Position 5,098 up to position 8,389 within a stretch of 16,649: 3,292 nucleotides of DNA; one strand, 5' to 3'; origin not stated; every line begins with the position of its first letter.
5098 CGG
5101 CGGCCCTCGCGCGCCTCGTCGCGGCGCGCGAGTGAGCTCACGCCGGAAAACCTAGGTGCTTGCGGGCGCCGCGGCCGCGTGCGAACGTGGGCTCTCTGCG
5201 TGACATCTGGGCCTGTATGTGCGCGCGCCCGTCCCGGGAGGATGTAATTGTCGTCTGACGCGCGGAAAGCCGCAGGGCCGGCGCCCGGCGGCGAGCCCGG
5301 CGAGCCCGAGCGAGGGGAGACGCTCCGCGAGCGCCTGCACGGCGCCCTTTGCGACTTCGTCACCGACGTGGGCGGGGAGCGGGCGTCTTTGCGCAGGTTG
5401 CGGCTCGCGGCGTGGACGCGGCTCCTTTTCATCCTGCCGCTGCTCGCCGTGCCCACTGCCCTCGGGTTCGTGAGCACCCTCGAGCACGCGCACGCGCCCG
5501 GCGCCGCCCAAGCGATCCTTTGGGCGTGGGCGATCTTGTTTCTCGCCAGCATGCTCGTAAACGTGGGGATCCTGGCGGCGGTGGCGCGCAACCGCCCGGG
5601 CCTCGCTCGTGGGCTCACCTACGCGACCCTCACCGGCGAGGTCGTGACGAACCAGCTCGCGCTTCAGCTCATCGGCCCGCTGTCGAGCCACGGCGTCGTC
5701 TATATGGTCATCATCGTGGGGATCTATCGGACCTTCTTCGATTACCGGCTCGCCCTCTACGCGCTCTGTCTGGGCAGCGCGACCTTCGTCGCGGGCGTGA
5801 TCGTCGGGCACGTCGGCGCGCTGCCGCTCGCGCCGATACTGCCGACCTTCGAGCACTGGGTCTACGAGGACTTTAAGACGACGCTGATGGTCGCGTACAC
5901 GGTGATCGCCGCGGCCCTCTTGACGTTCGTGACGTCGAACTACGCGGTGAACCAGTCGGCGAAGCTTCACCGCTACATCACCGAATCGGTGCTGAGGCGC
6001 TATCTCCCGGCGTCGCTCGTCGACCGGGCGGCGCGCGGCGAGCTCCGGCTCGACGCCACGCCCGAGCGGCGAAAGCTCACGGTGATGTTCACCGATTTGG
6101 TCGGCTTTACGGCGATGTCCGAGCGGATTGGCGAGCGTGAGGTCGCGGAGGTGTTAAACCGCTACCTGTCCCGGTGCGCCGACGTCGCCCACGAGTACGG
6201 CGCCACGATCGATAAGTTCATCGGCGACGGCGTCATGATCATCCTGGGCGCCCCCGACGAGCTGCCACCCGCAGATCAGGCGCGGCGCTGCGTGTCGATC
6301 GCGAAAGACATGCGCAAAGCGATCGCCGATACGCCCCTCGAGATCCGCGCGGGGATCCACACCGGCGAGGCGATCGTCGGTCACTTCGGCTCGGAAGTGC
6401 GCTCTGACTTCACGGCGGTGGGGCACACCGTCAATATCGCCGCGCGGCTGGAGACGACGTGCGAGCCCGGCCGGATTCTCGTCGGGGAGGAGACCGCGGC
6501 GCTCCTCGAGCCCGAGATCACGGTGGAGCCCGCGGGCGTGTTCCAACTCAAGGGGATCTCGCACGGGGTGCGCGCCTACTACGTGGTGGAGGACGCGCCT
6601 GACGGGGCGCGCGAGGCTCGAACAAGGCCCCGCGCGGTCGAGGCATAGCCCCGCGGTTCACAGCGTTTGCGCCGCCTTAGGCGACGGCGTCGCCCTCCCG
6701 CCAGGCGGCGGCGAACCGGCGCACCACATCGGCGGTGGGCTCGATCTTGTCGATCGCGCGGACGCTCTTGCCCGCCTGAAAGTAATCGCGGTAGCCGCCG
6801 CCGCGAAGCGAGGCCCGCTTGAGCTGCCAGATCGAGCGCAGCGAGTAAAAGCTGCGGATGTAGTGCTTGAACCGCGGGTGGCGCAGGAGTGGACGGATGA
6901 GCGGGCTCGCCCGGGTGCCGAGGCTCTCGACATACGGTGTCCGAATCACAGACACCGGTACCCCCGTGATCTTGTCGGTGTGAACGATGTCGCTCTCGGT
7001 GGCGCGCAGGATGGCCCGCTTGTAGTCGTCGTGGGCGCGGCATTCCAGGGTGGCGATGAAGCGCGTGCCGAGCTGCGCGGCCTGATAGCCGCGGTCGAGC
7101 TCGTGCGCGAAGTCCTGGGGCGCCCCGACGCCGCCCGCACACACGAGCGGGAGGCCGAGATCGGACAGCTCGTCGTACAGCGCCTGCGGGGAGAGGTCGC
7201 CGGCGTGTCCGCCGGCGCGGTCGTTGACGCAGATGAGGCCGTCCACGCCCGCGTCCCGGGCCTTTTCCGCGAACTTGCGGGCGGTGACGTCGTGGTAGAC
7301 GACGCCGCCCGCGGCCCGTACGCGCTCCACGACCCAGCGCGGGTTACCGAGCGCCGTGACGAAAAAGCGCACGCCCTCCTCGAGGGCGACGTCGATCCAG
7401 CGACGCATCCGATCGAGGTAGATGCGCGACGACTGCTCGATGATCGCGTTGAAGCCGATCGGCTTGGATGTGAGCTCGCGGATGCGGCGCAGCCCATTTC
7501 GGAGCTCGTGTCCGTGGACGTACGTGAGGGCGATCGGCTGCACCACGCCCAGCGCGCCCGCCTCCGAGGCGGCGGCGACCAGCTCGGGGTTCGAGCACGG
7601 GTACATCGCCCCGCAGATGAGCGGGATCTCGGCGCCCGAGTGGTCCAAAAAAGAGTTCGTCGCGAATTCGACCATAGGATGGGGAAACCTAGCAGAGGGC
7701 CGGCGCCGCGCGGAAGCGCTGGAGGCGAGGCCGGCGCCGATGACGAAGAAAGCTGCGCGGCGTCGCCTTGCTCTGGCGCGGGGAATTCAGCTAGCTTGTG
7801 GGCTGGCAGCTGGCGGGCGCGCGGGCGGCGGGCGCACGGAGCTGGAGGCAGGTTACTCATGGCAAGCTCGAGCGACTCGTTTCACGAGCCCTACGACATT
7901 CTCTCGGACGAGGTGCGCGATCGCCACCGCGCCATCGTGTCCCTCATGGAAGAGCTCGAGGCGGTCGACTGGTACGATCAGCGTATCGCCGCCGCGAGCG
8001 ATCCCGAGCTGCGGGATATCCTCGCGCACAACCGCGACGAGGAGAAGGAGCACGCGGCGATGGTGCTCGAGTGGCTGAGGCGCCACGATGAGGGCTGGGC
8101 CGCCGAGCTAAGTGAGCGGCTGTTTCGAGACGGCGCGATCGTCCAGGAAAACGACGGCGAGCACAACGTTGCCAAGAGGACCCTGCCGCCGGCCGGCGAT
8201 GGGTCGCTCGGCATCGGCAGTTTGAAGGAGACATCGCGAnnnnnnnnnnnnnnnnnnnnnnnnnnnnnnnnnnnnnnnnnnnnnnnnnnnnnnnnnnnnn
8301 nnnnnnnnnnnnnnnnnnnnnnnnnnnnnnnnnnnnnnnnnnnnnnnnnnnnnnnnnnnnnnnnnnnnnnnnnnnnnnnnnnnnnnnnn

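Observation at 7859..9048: Two-gene encapsulin nanocompartment operon: EncFtn cargo with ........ targeting peptide plus Family 1 HK97-fold shell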

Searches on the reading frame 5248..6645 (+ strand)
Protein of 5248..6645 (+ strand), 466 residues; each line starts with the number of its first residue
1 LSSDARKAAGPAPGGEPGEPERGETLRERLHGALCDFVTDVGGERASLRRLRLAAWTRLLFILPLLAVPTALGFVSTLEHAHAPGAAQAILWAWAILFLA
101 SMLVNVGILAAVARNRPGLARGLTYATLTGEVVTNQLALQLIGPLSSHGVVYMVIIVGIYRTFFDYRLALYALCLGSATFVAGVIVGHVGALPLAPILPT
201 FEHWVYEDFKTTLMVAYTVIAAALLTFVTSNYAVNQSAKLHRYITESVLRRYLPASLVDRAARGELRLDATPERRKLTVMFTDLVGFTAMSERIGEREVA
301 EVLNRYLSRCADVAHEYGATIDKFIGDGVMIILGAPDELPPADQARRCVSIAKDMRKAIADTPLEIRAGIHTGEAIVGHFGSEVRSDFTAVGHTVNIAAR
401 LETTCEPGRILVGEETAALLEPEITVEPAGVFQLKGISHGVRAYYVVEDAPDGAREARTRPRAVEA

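Call 3: search_protein_families(library=pfam, proteins=[window:5248-6645:+], max_evalue=0.01)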
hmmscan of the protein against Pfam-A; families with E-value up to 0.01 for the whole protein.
window:5248-6645:+ (466 aa): 2 families
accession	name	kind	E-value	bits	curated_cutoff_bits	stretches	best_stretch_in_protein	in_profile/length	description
PF00211.25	Guanylate_cyc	-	4.3e-24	85.5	21.9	1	275-446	7-181/183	Adenylate and Guanylate cyclase catalytic domain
PF00990.26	GGDEF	-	0.002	18.4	23.8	1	271-377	27-132/161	Diguanylate cyclase, GGDEF domain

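Call 4: search_protein_families(library=ncbifam, proteins=[window:5248-6645:+], max_evalue=0.01)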
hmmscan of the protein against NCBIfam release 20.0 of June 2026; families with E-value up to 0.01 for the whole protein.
window:5248-6645:+ (466 aa): 3 families
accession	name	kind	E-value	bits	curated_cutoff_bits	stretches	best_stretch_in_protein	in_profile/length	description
TIGR03903.1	TOMM_kin_cyc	equivalog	9.3e-20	70.1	705.75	1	261-440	272-457/1267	TOMM system kinase/cyclase fusion protein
NF058673.1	LipAdnlyCyLipJMY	equivalog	1.4e-09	37.2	800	1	267-437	286-440/449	bifunctional lipase/adenylate cyclase LipJ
TIGR04510.1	mod_pep_cyc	subfamily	0.0013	17.3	400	1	278-413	7-142/814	putative peptide modification system cyclase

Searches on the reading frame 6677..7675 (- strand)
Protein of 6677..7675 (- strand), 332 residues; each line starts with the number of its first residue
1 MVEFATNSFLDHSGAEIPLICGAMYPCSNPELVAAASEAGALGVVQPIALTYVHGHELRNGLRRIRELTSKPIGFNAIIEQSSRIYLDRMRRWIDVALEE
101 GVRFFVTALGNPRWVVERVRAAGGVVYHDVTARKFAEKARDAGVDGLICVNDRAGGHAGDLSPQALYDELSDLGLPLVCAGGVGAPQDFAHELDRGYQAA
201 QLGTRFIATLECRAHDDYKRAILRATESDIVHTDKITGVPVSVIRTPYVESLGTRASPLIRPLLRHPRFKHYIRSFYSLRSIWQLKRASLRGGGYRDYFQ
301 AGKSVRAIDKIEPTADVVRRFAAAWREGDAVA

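Call 3: search_protein_families(library=pfam, proteins=[window:6677-7675:-], max_evalue=0.01)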
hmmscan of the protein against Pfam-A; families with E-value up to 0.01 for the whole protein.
window:6677-7675:- (332 aa): 2 families
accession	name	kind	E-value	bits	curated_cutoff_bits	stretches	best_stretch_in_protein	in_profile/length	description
PF03060.21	NMO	-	6.4e-34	118.3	28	1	14-262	9-282/331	Nitronate monooxygenase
PF00977.27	His_biosynth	-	0.0062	16.5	23.6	1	118-205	134-221/228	Histidine biosynthesis protein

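Call 4: search_protein_families(library=ncbifam, proteins=[window:6677-7675:-], max_evalue=0.01)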
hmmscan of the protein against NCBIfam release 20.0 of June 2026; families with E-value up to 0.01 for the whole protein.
window:6677-7675:- (332 aa): 1 family
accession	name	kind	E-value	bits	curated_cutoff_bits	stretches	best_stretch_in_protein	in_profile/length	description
TIGR03151.1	enACPred_II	equivalog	2.4e-37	128.9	453.1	1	14-318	9-293/307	enoyl-[acyl-carrier-protein] reductase FabK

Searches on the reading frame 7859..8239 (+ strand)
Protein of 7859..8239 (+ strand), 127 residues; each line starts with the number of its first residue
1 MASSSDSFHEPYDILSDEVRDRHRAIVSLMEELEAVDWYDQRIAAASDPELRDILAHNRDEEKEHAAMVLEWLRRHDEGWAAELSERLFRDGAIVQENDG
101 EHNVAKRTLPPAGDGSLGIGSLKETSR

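Call 3: search_protein_families(library=pfam, proteins=[window:7859-8239:+], max_evalue=0.01)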
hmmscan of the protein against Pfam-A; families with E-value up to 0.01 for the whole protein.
window:7859-8239:+ (127 aa): 4 families
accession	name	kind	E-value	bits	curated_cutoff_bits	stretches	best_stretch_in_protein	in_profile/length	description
PF22277.2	EncFtn-like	-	2.1e-38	130.4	27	1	8-91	2-85/85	EncFtn-like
PF07875.18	Coat_F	-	0.0021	18.7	25.7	1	25-73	6-54/63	Coat F domain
PF17940.6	TetR_C_31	-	0.0032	18.1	27.4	1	39-95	28-83/107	Tetracyclin repressor-like, C-terminal domain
PF03232.19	COQ7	-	0.0039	17.3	23.5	1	32-76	14-59/169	Ubiquinone biosynthesis protein COQ7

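Call 4: search_protein_families(library=ncbifam, proteins=[window:7859-8239:+], max_evalue=0.01)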
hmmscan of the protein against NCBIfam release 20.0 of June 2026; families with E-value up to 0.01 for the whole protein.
window:7859-8239:+ (127 aa): 3 families
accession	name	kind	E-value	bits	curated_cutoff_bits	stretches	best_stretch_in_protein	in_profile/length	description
TIGR04535.1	ferrit_encaps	subfamily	3.1e-41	139.9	125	1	8-123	1-114/114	encapsulin-associated ferritin-like protein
NF058679.1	EncB_fam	subfamily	7e-26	90.5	90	1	1-122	1-117/117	encapsulin nanocompartment ferritin-likeEncB family encapsulin nanocompartment ferritin-like cargo protein cargo protein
NF058678.1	EncB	exception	3.4e-08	33.8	210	1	20-96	10-85/160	encapsulin nanocompartment ferritin-like cargo protein EncB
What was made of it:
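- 7859..8242 (+): EncFtn cargo gene (127 aa plus stop): encapsulated ferritin-like ferroxidase. PF22277 E=2.1e-38; TIGR04535 139.9 bits against cut-off 125 (calls 3, 4).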

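Call 6: search_solved_structures(query=window:7859-8239:+, show_alignments=3)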
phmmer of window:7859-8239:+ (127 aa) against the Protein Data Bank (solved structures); distinct sequences matched with E-value up to 0.001: 14.
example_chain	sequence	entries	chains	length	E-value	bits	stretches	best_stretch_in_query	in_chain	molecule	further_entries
33bf_A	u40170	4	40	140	2.7e-42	146.9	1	1-124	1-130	Encapsulated ferritin-like protein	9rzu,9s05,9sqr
5da5_A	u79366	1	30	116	1.7e-38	134.6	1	1-100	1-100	Rru_A0973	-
6suw_A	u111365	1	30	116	1e-37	132.1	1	1-100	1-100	Uncharacterized protein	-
6sv1_A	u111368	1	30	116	1e-37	132.1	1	1-100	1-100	Encapsulated Ferritin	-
5l8b_A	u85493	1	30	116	1e-37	132.1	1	1-100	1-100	Uncharacterized protein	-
5l89_A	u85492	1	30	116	1e-37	132.1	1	1-100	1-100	Rru_A0973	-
5l8g_A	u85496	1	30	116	3.7e-37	130.3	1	1-100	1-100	Uncharacterized protein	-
5l8f_A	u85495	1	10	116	1.4e-35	125.2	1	1-100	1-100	Rru_A0973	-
7oe2_1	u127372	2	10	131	2e-31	111.7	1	4-125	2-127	Haliangium ochraceum Encapsulated ferritin localisation sequence | Haliangium ochraceum encapsulated ferritin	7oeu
3k6c_A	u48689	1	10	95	1.2e-30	109.3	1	5-95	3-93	Uncharacterized protein NE0167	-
5n5f_A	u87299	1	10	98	1.7e-27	99.1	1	3-96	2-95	encapsulated ferritin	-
7s8t_A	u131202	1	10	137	3.8e-06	30.1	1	27-91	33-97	EncC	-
7s5c_A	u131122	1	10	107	1.5e-05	28.2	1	20-80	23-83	EncB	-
7s5k_A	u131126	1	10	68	1.6e-05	28.1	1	24-79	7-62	EncB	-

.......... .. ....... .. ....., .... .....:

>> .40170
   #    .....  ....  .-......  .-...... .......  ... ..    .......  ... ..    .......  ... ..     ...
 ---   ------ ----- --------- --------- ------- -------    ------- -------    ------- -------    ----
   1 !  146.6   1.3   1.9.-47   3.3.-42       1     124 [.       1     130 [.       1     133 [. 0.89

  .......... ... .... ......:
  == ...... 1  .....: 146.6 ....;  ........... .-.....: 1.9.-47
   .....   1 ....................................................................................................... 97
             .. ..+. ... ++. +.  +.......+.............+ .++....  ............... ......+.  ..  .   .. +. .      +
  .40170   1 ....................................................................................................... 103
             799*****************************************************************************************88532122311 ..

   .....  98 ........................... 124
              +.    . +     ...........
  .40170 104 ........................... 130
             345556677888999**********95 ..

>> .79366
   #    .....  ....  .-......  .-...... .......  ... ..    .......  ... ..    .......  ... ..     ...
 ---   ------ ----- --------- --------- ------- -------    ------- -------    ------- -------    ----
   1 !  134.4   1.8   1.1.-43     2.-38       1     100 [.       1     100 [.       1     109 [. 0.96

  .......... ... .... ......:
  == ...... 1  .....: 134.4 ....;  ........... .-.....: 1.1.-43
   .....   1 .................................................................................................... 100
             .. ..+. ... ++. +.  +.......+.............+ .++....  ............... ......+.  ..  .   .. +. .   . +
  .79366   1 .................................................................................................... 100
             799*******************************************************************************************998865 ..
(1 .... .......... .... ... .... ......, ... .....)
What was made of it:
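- It matches M. xanthus EncB and EncC at only E=1e-5 to 1e-6, against 1e-42 for R. rubrum EncFtn (call 6).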

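Call 11: list_cluster_members(proteins=[window:7859-8239:+, window:8239-9045:+, window:6677-7675:-])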
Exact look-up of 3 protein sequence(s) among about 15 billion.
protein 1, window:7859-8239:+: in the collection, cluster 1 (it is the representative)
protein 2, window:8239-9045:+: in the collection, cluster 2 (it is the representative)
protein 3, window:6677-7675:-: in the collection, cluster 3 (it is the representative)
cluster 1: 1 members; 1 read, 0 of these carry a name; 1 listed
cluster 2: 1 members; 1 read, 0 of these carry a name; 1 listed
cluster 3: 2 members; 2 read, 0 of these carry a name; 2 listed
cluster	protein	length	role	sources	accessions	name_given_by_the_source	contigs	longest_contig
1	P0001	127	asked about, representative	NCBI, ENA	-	-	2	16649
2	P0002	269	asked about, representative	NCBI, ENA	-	-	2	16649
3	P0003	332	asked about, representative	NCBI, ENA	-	-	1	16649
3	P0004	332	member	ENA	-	-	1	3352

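Call 14: find_encoding_contigs(protein=P0002, flank=10000, max_places=4)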
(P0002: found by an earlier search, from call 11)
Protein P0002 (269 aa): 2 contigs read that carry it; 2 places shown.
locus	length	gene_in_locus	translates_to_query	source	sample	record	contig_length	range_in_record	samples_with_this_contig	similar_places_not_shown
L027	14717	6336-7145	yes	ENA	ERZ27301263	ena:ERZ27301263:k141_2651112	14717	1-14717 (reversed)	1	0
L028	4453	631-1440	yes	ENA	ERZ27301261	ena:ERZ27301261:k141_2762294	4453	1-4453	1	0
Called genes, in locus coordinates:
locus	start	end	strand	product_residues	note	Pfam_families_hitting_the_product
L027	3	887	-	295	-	?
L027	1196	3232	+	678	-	PF03190:Thioredox_DsbH, PF13899:Thioredoxin_7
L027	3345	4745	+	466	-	PF00211:Guanylate_cyc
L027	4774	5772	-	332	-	PF03060:NMO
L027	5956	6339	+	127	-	PF22277:EncFtn-like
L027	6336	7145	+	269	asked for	PF04454:Linocin_M18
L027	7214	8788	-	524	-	PF00072:Response_reg, PF01590:GAF, PF13185:GAF_2, PF13492:GAF_3 (weak), PF13487:HD_5, PF01966:HD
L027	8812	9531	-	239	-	-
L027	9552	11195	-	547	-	PF10011:DUF2254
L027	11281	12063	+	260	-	PF03309:Pan_kinase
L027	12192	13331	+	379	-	-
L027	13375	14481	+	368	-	PF08534:Redoxin, PF00578:AhpC-TSA, PF00085:Thioredoxin, PF13905:Thioredoxin_8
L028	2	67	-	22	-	?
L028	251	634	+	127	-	PF22277:EncFtn-like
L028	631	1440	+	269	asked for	PF04454:Linocin_M18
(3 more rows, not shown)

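Call 29: predict_structure(alignment_id=A1)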
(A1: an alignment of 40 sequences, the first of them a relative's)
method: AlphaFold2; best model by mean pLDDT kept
length: 269 residues; sequences in the alignment: 40
mean_pLDDT: 86.5   pTM: 0.83
mean pLDDT of the five models: 86.5, 83.5, 82.6, 78.9, 76.7
residues with pLDDT >= 90: 127; 70-90: 122; 50-70: 20; < 50: 0
segments of 3 or more residues with pLDDT < 50: none
pLDDT, mean of each block of 10 residues (from residue 1): 67 92 91 81 67 77 87 83 96 90 95 93 87 91 88 93 89 93 77 86 88 90 78 90 93 85 90
secondary structure, 60 per line:
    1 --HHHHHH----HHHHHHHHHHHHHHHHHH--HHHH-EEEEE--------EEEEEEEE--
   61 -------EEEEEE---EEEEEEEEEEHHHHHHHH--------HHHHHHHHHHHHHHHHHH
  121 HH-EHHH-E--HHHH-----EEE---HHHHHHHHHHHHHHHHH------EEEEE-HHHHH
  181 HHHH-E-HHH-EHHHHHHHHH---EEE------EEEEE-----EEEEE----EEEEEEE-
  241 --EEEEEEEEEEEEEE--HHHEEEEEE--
elements in order: H3-8 H13-30 H33-36 E38-42 E51-58 E68-73 E77-86 H87-94 H103-122 H132-135 E141-143 H147-163 E170-174 H176-184 H193-201 E205-207 E214-218 E224-228 E233-239 E243-256 E262-267
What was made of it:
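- On Family 1 (classical) encapsulin shell: It shows an N-terminal helix at 13-30, a beta-hairpin at 51-73, a spine helix at 103-122, an alpha/beta A-domain at about 130-210 and a C-terminal P-domain sheet (call 29).
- The N-terminal helix typical of encapsulins is present, rather than a phage N-arm (call 29).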

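Call 32: fold_search(model_id=the predicted structure, library=pdb)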
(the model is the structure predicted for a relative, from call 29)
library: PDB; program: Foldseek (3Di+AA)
matches with E <= 10: 823; with E <= 0.001: 283
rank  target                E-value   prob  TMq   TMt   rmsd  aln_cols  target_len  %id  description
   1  7oe2_A                3.5e-34  1.00  0.92  0.93   2.0       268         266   47  Model of closed pentamer of the Haliangium ochraceum encapsulin from symmetry expansion of icosahedral single particle (released 2022-02-09)
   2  9e5e_A                3.9e-34  1.00  0.93  0.93   2.0       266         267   46  Escherichia coli DyP peroxidase-loaded encapsulin shell (released 2025-03-19)
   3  7bcv                  2.5e-33  1.00  0.94  0.95   1.6       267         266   41  Brevibacterium linens encapsulin structure (released 2022-10-05)
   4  7odw                  2.5e-33  1.00  0.91  0.92   1.8       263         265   46  Model of Haliangium ochraceum encapsulin from icosahedral single particle reconstruction (released 2022-03-09)
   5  9bkx_A                3.0e-33  1.00  0.95  0.96   1.6       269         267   40  Mycobacterium tuberculosis encapsulin in complex with DyP (released 2024-12-11)
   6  6i9g_A                4.1e-33  1.00  0.94  0.96   1.5       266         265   39  Crystal structure of encapsulin from Mycolicibacterium hassiacum (released 2019-12-04)
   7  9bkx_D                7.1e-33  1.00  0.94  0.95   1.6       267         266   40  Mycobacterium tuberculosis encapsulin in complex with DyP (released 2024-12-11)
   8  7phm_0                1.2e-32  1.00  0.94  0.96   1.5       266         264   40  Cryo-EM structure of Mycobacterium tuberculosis encapsulin (released 2022-07-20)
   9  9fna_A                1.6e-32  1.00  0.94  0.96   1.5       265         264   41  CryoEM structure of Encapsulin::tdNfsB with an open pore state (released 2025-03-19)
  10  7p1t_A                1.8e-32  1.00  0.94  0.96   1.6       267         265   40  Cryo-EM structure of encapsulin from Mycobacterium tuberculosis (released 2022-07-13)
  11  7boj                  1.9e-32  1.00  0.94  0.96   1.5       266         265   41  Cryo-EM structure of the encapsulin shell from Mycobacterium smegmatis (released 2021-03-24)
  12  9i8d                  2.2e-32  1.00  0.94  0.96   1.5       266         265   41  Structure of Encapsulin from Arthrobacter sp. (released 2025-05-21)
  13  8u50                  2.8e-32  1.00  0.94  0.95   1.8       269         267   45  Klebsiella pneumoniae DyP peroxidase-loaded encapsulin shell (released 2024-04-24)
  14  9bkx_E                3.1e-32  1.00  0.94  0.93   1.6       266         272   41  Mycobacterium tuberculosis encapsulin in complex with DyP (released 2024-12-11)
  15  9bkx_C                5.1e-32  1.00  0.94  0.94   1.6       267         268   40  Mycobacterium tuberculosis encapsulin in complex with DyP (released 2024-12-11)
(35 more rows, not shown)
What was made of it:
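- On Family 1 (classical) encapsulin shell: Foldseek gives TM 0.91-0.95 to solved encapsulins (call 32).
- Closest known: Haliangium ochraceum Enc:EncFtn complex. Same: The model matches it at TM 0.91-0.92 (call 32).
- Closest known: Thermotoga maritima encapsulin with Flp cargo. Different: Identity is about 31%, with TM 0.86-0.88 (call 32).
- The family has been shown structurally to form icosahedral compartments, including B. linens 7bcv itself, which matches the model at TM 0.94 (call 32).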

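Call 45: search_protein_families(library=phrogs, proteins=[window:7859-8239:+], max_evalue=0.01)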
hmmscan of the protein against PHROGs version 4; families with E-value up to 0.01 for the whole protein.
window:7859-8239:+ (127 aa): 0 families
